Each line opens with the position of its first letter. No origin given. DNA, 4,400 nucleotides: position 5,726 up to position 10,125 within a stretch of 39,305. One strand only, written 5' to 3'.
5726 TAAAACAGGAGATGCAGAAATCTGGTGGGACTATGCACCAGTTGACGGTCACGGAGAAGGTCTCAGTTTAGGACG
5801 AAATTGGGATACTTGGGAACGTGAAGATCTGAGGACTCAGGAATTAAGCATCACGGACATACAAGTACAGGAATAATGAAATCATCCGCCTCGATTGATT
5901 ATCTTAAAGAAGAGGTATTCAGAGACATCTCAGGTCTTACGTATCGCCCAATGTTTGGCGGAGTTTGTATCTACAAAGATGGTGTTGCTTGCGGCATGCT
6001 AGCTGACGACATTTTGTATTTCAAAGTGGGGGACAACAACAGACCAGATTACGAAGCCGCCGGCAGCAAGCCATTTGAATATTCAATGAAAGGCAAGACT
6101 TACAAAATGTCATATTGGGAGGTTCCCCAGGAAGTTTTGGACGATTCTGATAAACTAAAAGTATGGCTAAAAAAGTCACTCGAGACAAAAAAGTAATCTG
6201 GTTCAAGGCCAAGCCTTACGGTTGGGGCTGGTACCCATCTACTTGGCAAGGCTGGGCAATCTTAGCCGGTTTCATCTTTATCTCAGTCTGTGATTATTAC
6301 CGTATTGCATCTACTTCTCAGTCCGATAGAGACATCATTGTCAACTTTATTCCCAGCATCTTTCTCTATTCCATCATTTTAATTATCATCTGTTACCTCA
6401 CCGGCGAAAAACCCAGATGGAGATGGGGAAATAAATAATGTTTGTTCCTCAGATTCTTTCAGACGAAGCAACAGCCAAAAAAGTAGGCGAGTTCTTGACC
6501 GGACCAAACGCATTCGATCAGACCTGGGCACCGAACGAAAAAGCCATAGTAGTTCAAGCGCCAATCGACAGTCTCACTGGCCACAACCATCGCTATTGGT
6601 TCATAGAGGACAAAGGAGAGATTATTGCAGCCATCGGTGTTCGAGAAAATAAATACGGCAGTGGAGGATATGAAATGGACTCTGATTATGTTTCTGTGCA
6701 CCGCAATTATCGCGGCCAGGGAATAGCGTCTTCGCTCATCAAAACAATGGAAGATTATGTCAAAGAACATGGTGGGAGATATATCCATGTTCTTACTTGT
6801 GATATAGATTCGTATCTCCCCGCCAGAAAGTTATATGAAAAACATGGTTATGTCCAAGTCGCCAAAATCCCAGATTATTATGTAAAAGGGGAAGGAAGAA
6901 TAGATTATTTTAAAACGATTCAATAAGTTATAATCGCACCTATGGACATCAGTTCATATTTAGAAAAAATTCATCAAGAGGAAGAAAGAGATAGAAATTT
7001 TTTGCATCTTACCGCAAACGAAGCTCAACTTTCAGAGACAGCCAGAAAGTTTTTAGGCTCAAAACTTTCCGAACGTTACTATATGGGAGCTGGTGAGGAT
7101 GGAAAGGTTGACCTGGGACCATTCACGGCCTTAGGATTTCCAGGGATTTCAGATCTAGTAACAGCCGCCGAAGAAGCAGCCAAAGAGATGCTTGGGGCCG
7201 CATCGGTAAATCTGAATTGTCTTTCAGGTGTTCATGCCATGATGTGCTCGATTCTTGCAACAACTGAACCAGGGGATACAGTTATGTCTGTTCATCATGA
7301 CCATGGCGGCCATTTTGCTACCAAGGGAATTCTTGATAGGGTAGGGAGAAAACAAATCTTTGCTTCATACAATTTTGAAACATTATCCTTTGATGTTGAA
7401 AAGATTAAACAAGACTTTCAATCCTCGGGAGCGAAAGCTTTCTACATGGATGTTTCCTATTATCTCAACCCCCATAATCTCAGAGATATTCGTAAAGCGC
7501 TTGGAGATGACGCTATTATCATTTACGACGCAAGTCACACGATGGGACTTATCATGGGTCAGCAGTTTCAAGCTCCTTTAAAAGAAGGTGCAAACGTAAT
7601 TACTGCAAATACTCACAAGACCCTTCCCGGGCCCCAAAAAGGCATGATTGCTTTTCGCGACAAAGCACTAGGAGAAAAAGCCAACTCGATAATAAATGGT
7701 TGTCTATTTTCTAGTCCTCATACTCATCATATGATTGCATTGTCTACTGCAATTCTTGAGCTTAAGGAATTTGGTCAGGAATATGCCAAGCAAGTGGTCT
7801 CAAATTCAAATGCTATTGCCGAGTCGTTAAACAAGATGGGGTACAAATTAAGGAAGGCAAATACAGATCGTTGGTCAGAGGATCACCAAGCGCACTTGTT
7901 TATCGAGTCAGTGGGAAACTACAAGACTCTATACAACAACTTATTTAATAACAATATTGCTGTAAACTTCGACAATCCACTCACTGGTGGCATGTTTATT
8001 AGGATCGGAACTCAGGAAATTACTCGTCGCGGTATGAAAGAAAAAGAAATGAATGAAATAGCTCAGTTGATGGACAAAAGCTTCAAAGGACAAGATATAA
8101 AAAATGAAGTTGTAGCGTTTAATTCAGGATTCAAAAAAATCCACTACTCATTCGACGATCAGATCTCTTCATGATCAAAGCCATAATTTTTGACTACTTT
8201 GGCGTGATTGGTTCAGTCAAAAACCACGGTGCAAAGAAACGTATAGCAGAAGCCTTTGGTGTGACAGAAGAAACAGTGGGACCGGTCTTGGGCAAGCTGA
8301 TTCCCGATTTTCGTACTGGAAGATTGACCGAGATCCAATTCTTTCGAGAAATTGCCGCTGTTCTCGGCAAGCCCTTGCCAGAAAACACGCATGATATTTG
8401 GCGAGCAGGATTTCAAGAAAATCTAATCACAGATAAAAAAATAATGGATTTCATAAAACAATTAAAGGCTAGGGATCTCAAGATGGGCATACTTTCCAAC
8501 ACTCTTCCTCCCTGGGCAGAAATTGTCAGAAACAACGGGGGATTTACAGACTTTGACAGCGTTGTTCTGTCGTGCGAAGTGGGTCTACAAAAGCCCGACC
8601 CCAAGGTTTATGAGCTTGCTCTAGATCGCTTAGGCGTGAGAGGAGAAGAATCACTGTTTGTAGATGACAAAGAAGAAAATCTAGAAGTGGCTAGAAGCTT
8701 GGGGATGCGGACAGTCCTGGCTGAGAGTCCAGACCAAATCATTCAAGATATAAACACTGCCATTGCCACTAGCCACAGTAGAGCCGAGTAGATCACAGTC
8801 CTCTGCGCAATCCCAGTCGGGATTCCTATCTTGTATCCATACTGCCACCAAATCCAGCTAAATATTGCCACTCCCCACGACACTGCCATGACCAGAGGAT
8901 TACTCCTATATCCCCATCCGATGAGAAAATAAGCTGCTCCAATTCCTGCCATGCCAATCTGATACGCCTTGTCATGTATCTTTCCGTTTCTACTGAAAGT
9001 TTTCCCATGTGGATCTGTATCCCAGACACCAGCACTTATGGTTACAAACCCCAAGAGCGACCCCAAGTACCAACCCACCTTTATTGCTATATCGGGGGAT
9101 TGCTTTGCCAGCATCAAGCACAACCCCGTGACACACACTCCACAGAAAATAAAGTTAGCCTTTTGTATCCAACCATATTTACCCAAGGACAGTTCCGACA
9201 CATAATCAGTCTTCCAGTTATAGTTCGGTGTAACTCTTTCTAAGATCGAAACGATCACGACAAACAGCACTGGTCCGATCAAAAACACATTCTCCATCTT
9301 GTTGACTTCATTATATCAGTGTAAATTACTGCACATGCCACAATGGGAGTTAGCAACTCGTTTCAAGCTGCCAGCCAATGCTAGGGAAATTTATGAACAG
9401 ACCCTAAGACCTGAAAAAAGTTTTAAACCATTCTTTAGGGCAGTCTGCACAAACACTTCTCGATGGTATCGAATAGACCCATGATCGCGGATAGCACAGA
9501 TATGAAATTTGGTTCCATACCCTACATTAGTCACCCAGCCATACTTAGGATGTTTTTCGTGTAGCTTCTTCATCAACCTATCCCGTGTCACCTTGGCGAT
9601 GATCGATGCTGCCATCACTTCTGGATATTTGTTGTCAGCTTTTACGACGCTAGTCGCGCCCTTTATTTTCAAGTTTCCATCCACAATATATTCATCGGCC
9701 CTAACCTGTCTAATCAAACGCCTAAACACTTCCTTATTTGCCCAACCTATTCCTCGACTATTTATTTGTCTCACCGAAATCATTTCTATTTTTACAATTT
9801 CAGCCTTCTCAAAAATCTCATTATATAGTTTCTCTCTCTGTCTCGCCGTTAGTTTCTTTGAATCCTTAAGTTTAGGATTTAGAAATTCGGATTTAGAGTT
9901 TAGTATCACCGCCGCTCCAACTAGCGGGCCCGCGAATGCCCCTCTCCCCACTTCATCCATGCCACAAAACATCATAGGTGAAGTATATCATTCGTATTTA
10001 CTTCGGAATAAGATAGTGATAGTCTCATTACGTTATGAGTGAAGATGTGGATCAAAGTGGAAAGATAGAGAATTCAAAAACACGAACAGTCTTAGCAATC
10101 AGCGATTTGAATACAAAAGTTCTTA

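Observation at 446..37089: Dispersed family of heptamer-phased (7-nt/21-nt) quasi-repeat cassettes embedded in-frame in unrelated genes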

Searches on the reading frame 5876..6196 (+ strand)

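Call 63: search_protein_families(library=pfam, proteins=[window:5876-6196:+], max_evalue=0.00001)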
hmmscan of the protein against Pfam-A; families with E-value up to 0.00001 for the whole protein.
window:5876-6196:+ (106 aa): 1 family
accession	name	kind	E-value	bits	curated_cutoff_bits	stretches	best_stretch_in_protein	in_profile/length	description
PF04993.18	TfoX_N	-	5.8e-28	97.3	30.1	1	14-103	2-89/91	TfoX N-terminal domain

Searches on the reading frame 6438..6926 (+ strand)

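Call 63: search_protein_families(library=pfam, proteins=[window:6438-6926:+], max_evalue=0.00001)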
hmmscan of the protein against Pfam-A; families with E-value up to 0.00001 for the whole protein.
window:6438-6926:+ (162 aa): 3 families
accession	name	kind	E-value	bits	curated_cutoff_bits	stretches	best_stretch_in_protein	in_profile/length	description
PF00583.31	Acetyltransf_1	-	4.6e-17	62.8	20.7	1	43-138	25-116/116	Acetyltransferase (GNAT) family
PF13508.13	Acetyltransf_7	-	4.8e-14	52.9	27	1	50-139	2-83/84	Acetyltransferase (GNAT) domain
PF13673.13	Acetyltransf_10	-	2.1e-10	41.1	23.6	1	49-142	29-111/128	Acetyltransferase (GNAT) domain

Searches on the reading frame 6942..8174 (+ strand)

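Call 63: search_protein_families(library=pfam, proteins=[window:6942-8174:+], max_evalue=0.00001)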
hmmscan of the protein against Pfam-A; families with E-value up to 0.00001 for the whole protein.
window:6942-8174:+ (410 aa): 2 families
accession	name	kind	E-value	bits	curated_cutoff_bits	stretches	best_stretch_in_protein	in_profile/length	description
PF00464.25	SHMT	-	1.3e-33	116.6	27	1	8-376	10-398/399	Serine hydroxymethyltransferase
PF01041.23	DegT_DnrJ_EryC1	-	6.6e-06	26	19.8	1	75-252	28-200/360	DegT/DnrJ/EryC1/StrS aminotransferase family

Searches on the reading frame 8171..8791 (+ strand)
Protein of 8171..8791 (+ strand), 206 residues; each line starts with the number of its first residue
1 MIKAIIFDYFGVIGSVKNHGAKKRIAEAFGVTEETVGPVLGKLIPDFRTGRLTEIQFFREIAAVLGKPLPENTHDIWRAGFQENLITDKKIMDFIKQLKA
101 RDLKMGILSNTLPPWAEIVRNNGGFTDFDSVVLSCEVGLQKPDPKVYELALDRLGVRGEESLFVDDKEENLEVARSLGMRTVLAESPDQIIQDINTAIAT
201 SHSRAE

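Call 63: search_protein_families(library=pfam, proteins=[window:8171-8791:+], max_evalue=0.00001)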
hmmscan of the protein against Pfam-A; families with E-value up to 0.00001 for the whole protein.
window:8171-8791:+ (206 aa): 2 families
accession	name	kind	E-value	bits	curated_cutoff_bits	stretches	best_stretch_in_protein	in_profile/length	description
PF00702.32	Hydrolase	-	1.6e-18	68.2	26.4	1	2-178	1-191/191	haloacid dehalogenase-like hydrolase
PF13419.12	HAD_2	-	2e-14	54.5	23.8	1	69-183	61-177/178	Haloacid dehalogenase-like hydrolase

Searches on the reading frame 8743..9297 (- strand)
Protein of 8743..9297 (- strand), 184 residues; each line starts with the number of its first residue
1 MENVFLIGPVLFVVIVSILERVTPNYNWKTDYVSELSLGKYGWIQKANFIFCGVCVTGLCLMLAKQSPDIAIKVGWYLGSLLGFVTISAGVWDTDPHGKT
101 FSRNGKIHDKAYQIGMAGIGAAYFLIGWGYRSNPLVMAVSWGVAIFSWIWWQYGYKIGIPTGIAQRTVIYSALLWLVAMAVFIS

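Call 63: search_protein_families(library=pfam, proteins=[window:8743-9297:-], max_evalue=0.00001)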
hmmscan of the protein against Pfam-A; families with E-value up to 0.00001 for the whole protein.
window:8743-9297:- (184 aa): 1 family
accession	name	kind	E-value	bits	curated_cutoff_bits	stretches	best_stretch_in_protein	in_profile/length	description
PF06197.19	DUF998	-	1.3e-24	87.4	30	1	6-181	1-183/184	Protein of unknown function (DUF998)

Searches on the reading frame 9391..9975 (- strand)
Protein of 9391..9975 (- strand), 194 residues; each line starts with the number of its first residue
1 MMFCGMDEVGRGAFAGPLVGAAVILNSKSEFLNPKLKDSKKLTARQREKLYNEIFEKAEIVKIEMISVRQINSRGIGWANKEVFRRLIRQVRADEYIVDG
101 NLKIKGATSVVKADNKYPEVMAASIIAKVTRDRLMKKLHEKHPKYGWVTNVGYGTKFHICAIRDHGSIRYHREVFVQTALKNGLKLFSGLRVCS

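Call 9: search_protein_families(library=pfam, proteins=[window:9391-9975:-])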
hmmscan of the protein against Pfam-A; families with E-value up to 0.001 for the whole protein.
window:9391-9975:- (194 aa): 1 family
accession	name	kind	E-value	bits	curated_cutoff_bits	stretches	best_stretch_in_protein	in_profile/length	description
PF01351.25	RNase_HII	-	3.4e-34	118.9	25.8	1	4-175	1-196/199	Ribonuclease HII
